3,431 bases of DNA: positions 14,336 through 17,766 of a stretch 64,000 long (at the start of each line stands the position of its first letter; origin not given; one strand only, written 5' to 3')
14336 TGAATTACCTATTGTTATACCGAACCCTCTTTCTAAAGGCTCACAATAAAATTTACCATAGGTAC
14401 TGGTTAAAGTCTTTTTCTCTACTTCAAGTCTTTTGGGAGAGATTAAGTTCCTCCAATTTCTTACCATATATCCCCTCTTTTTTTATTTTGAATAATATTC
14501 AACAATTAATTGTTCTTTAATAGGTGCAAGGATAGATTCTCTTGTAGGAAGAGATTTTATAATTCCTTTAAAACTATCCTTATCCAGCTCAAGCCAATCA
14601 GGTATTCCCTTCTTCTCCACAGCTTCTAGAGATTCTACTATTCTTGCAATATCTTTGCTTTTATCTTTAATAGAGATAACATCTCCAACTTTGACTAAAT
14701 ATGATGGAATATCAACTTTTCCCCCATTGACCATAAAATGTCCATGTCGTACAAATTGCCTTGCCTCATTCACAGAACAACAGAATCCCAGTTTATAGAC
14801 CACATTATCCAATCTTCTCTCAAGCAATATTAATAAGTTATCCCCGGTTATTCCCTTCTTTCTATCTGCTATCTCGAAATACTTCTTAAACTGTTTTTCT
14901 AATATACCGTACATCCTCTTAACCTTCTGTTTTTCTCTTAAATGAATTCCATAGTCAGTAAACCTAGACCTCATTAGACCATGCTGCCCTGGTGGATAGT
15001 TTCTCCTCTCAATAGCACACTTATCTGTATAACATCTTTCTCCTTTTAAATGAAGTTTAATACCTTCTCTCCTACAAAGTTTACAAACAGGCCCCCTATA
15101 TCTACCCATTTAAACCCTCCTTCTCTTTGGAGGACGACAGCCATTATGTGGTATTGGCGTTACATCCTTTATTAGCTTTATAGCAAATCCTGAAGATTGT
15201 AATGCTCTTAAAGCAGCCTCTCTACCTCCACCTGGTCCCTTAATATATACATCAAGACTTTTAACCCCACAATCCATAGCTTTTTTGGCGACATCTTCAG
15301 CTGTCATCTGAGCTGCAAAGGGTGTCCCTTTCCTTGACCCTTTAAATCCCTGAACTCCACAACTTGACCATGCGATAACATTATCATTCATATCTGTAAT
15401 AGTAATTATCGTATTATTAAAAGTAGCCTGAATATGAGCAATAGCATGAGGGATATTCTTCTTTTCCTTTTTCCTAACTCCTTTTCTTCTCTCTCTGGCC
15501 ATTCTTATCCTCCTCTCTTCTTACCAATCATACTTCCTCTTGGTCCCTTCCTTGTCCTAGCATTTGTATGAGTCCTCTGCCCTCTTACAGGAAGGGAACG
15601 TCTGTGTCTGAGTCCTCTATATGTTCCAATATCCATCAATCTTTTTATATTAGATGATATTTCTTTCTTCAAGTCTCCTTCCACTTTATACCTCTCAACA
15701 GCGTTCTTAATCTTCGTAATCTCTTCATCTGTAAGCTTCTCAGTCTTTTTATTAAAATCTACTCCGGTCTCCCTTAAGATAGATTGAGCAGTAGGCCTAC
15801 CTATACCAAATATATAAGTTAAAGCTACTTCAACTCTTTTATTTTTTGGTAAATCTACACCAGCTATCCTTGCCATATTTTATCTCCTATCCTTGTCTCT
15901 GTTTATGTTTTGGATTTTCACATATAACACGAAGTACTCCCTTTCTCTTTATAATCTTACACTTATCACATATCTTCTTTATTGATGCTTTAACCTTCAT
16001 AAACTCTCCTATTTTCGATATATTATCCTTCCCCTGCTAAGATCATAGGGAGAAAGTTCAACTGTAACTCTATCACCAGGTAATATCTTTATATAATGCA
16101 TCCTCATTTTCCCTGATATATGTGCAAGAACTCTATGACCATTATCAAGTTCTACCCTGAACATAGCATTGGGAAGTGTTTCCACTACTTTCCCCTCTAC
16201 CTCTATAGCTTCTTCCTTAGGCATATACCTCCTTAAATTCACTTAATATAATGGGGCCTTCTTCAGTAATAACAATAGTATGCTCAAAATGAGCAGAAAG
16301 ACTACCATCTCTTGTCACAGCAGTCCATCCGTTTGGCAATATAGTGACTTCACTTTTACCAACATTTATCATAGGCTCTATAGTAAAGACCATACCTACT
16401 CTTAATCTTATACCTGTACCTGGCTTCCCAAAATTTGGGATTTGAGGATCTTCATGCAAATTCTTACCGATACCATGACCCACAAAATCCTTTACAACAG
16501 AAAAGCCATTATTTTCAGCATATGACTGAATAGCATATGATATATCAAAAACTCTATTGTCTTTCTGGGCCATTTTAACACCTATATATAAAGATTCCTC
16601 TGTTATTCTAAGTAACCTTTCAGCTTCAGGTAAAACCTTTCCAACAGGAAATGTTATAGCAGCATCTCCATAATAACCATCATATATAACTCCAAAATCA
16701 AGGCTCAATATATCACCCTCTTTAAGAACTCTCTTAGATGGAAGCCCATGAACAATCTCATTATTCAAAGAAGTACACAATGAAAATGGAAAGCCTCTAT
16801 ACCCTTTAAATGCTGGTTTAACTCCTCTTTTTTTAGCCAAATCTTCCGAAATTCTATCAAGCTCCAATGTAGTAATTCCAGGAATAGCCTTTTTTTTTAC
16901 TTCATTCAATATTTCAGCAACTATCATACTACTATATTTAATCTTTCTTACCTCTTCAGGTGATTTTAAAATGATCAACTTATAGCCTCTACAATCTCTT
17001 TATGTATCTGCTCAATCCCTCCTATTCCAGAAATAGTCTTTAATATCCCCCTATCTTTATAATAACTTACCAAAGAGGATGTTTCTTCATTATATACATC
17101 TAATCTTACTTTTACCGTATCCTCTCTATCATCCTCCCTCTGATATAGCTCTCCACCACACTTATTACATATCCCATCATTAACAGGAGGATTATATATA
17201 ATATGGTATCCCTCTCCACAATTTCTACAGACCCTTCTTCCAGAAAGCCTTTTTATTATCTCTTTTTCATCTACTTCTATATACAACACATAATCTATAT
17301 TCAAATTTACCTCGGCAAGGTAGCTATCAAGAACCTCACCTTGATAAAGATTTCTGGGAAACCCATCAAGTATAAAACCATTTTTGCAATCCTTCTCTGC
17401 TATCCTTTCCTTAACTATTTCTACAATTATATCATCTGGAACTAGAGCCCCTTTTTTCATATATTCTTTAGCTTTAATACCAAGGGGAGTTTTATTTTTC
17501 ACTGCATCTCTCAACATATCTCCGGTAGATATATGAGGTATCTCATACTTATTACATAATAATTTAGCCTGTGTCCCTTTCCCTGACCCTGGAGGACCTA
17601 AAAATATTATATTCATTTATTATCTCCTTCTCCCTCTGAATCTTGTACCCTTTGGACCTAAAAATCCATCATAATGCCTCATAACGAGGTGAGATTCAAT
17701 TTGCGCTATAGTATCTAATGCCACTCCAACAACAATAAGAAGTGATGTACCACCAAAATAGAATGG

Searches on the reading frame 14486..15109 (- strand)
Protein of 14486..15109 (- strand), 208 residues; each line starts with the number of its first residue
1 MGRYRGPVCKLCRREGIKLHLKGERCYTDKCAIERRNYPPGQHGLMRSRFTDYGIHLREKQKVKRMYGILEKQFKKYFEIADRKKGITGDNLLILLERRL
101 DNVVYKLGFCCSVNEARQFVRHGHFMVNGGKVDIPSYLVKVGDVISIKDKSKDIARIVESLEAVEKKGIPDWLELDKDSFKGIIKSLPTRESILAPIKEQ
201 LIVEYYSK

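Call 51: search_protein_families(library=ncbifam, proteins=[window:14486-15109:-], max_evalue=0.00001)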
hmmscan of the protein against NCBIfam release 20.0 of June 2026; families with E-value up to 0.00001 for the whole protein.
window:14486-15109:- (208 aa): 4 families
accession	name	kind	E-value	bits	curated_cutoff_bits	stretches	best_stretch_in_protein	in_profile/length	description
NF003717.0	PRK05327.1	equivalog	1.2e-83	279.9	116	1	1-208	1-202/202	30S ribosomal protein S4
TIGR01017.1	rpsD_bact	equivalog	9.3e-77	257.3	177.2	1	3-208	1-200/200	30S ribosomal protein S4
NF003139.0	PRK04051.1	equivalog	1.2e-15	57.8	138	1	95-147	100-152/179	30S ribosomal protein S4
TIGR01018.1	uS4_arch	equivalog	2e-13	50.6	82.25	1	95-143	101-149/162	30S ribosomal protein S4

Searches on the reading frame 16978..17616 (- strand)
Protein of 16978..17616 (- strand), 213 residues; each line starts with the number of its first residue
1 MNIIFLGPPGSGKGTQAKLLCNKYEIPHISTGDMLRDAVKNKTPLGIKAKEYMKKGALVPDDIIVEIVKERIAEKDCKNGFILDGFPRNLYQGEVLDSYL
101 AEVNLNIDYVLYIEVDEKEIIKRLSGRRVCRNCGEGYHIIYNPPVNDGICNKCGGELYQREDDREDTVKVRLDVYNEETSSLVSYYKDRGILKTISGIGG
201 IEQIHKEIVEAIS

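Call 51: search_protein_families(library=ncbifam, proteins=[window:16978-17616:-], max_evalue=0.00001)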
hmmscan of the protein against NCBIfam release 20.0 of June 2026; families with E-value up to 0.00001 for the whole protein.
window:16978-17616:- (213 aa): 22 families
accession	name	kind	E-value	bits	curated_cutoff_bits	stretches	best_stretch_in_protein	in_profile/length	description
NF001380.0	PRK00279.1-2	equivalog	4.4e-97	323.7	251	1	1-212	1-212/216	adenylate kinase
TIGR01351.1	adk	subfamily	1.2e-80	270.1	168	1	2-212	1-211/212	adenylate kinase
NF001379.0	PRK00279.1-1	equivalog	1.7e-77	259.6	268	1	1-212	1-215/216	adenylate kinase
NF001381.0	PRK00279.1-3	equivalog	3.4e-72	242.2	187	1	1-212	1-185/188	adenylate kinase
NF001386.0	PRK00279.2-4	equivalog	1.1e-65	221.3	256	1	3-212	5-215/220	adenylate kinase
NF001382.0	PRK00279.1-4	equivalog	7.5e-65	218.5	334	1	1-212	1-208/212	adenylate kinase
NF011101.0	PRK14528.1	equivalog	2.7e-64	216.3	195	2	2-129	3-130/187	adenylate kinase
NF011103.0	PRK14530.1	equivalog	8.3e-64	215.1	294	1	2-212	5-211/215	adenylate kinase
NF011099.0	PRK14526.1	equivalog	6.2e-63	212.3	223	1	1-212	1-207/211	adenylate kinase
NF002700.0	PRK02496.1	equivalog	3.5e-61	206.1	262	2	2-127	3-128/184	adenylate kinase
NF001385.0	PRK00279.2-3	equivalog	1.5e-59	201.1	315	1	3-212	7-211/213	adenylate kinase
NF001387.0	PRK00279.2-5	equivalog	2.8e-57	193.9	373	1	1-208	1-206/224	adenylate kinase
NF010381.0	PRK13808.1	equivalog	1e-55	189.5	426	2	1-127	1-127/335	adenylate kinase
NF011100.0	PRK14527.1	equivalog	2.3e-54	183.9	154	1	3-212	9-190/191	adenylate kinase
NF011105.0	PRK14532.1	equivalog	3.3e-51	173.5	162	2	1-127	1-127/189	adenylate kinase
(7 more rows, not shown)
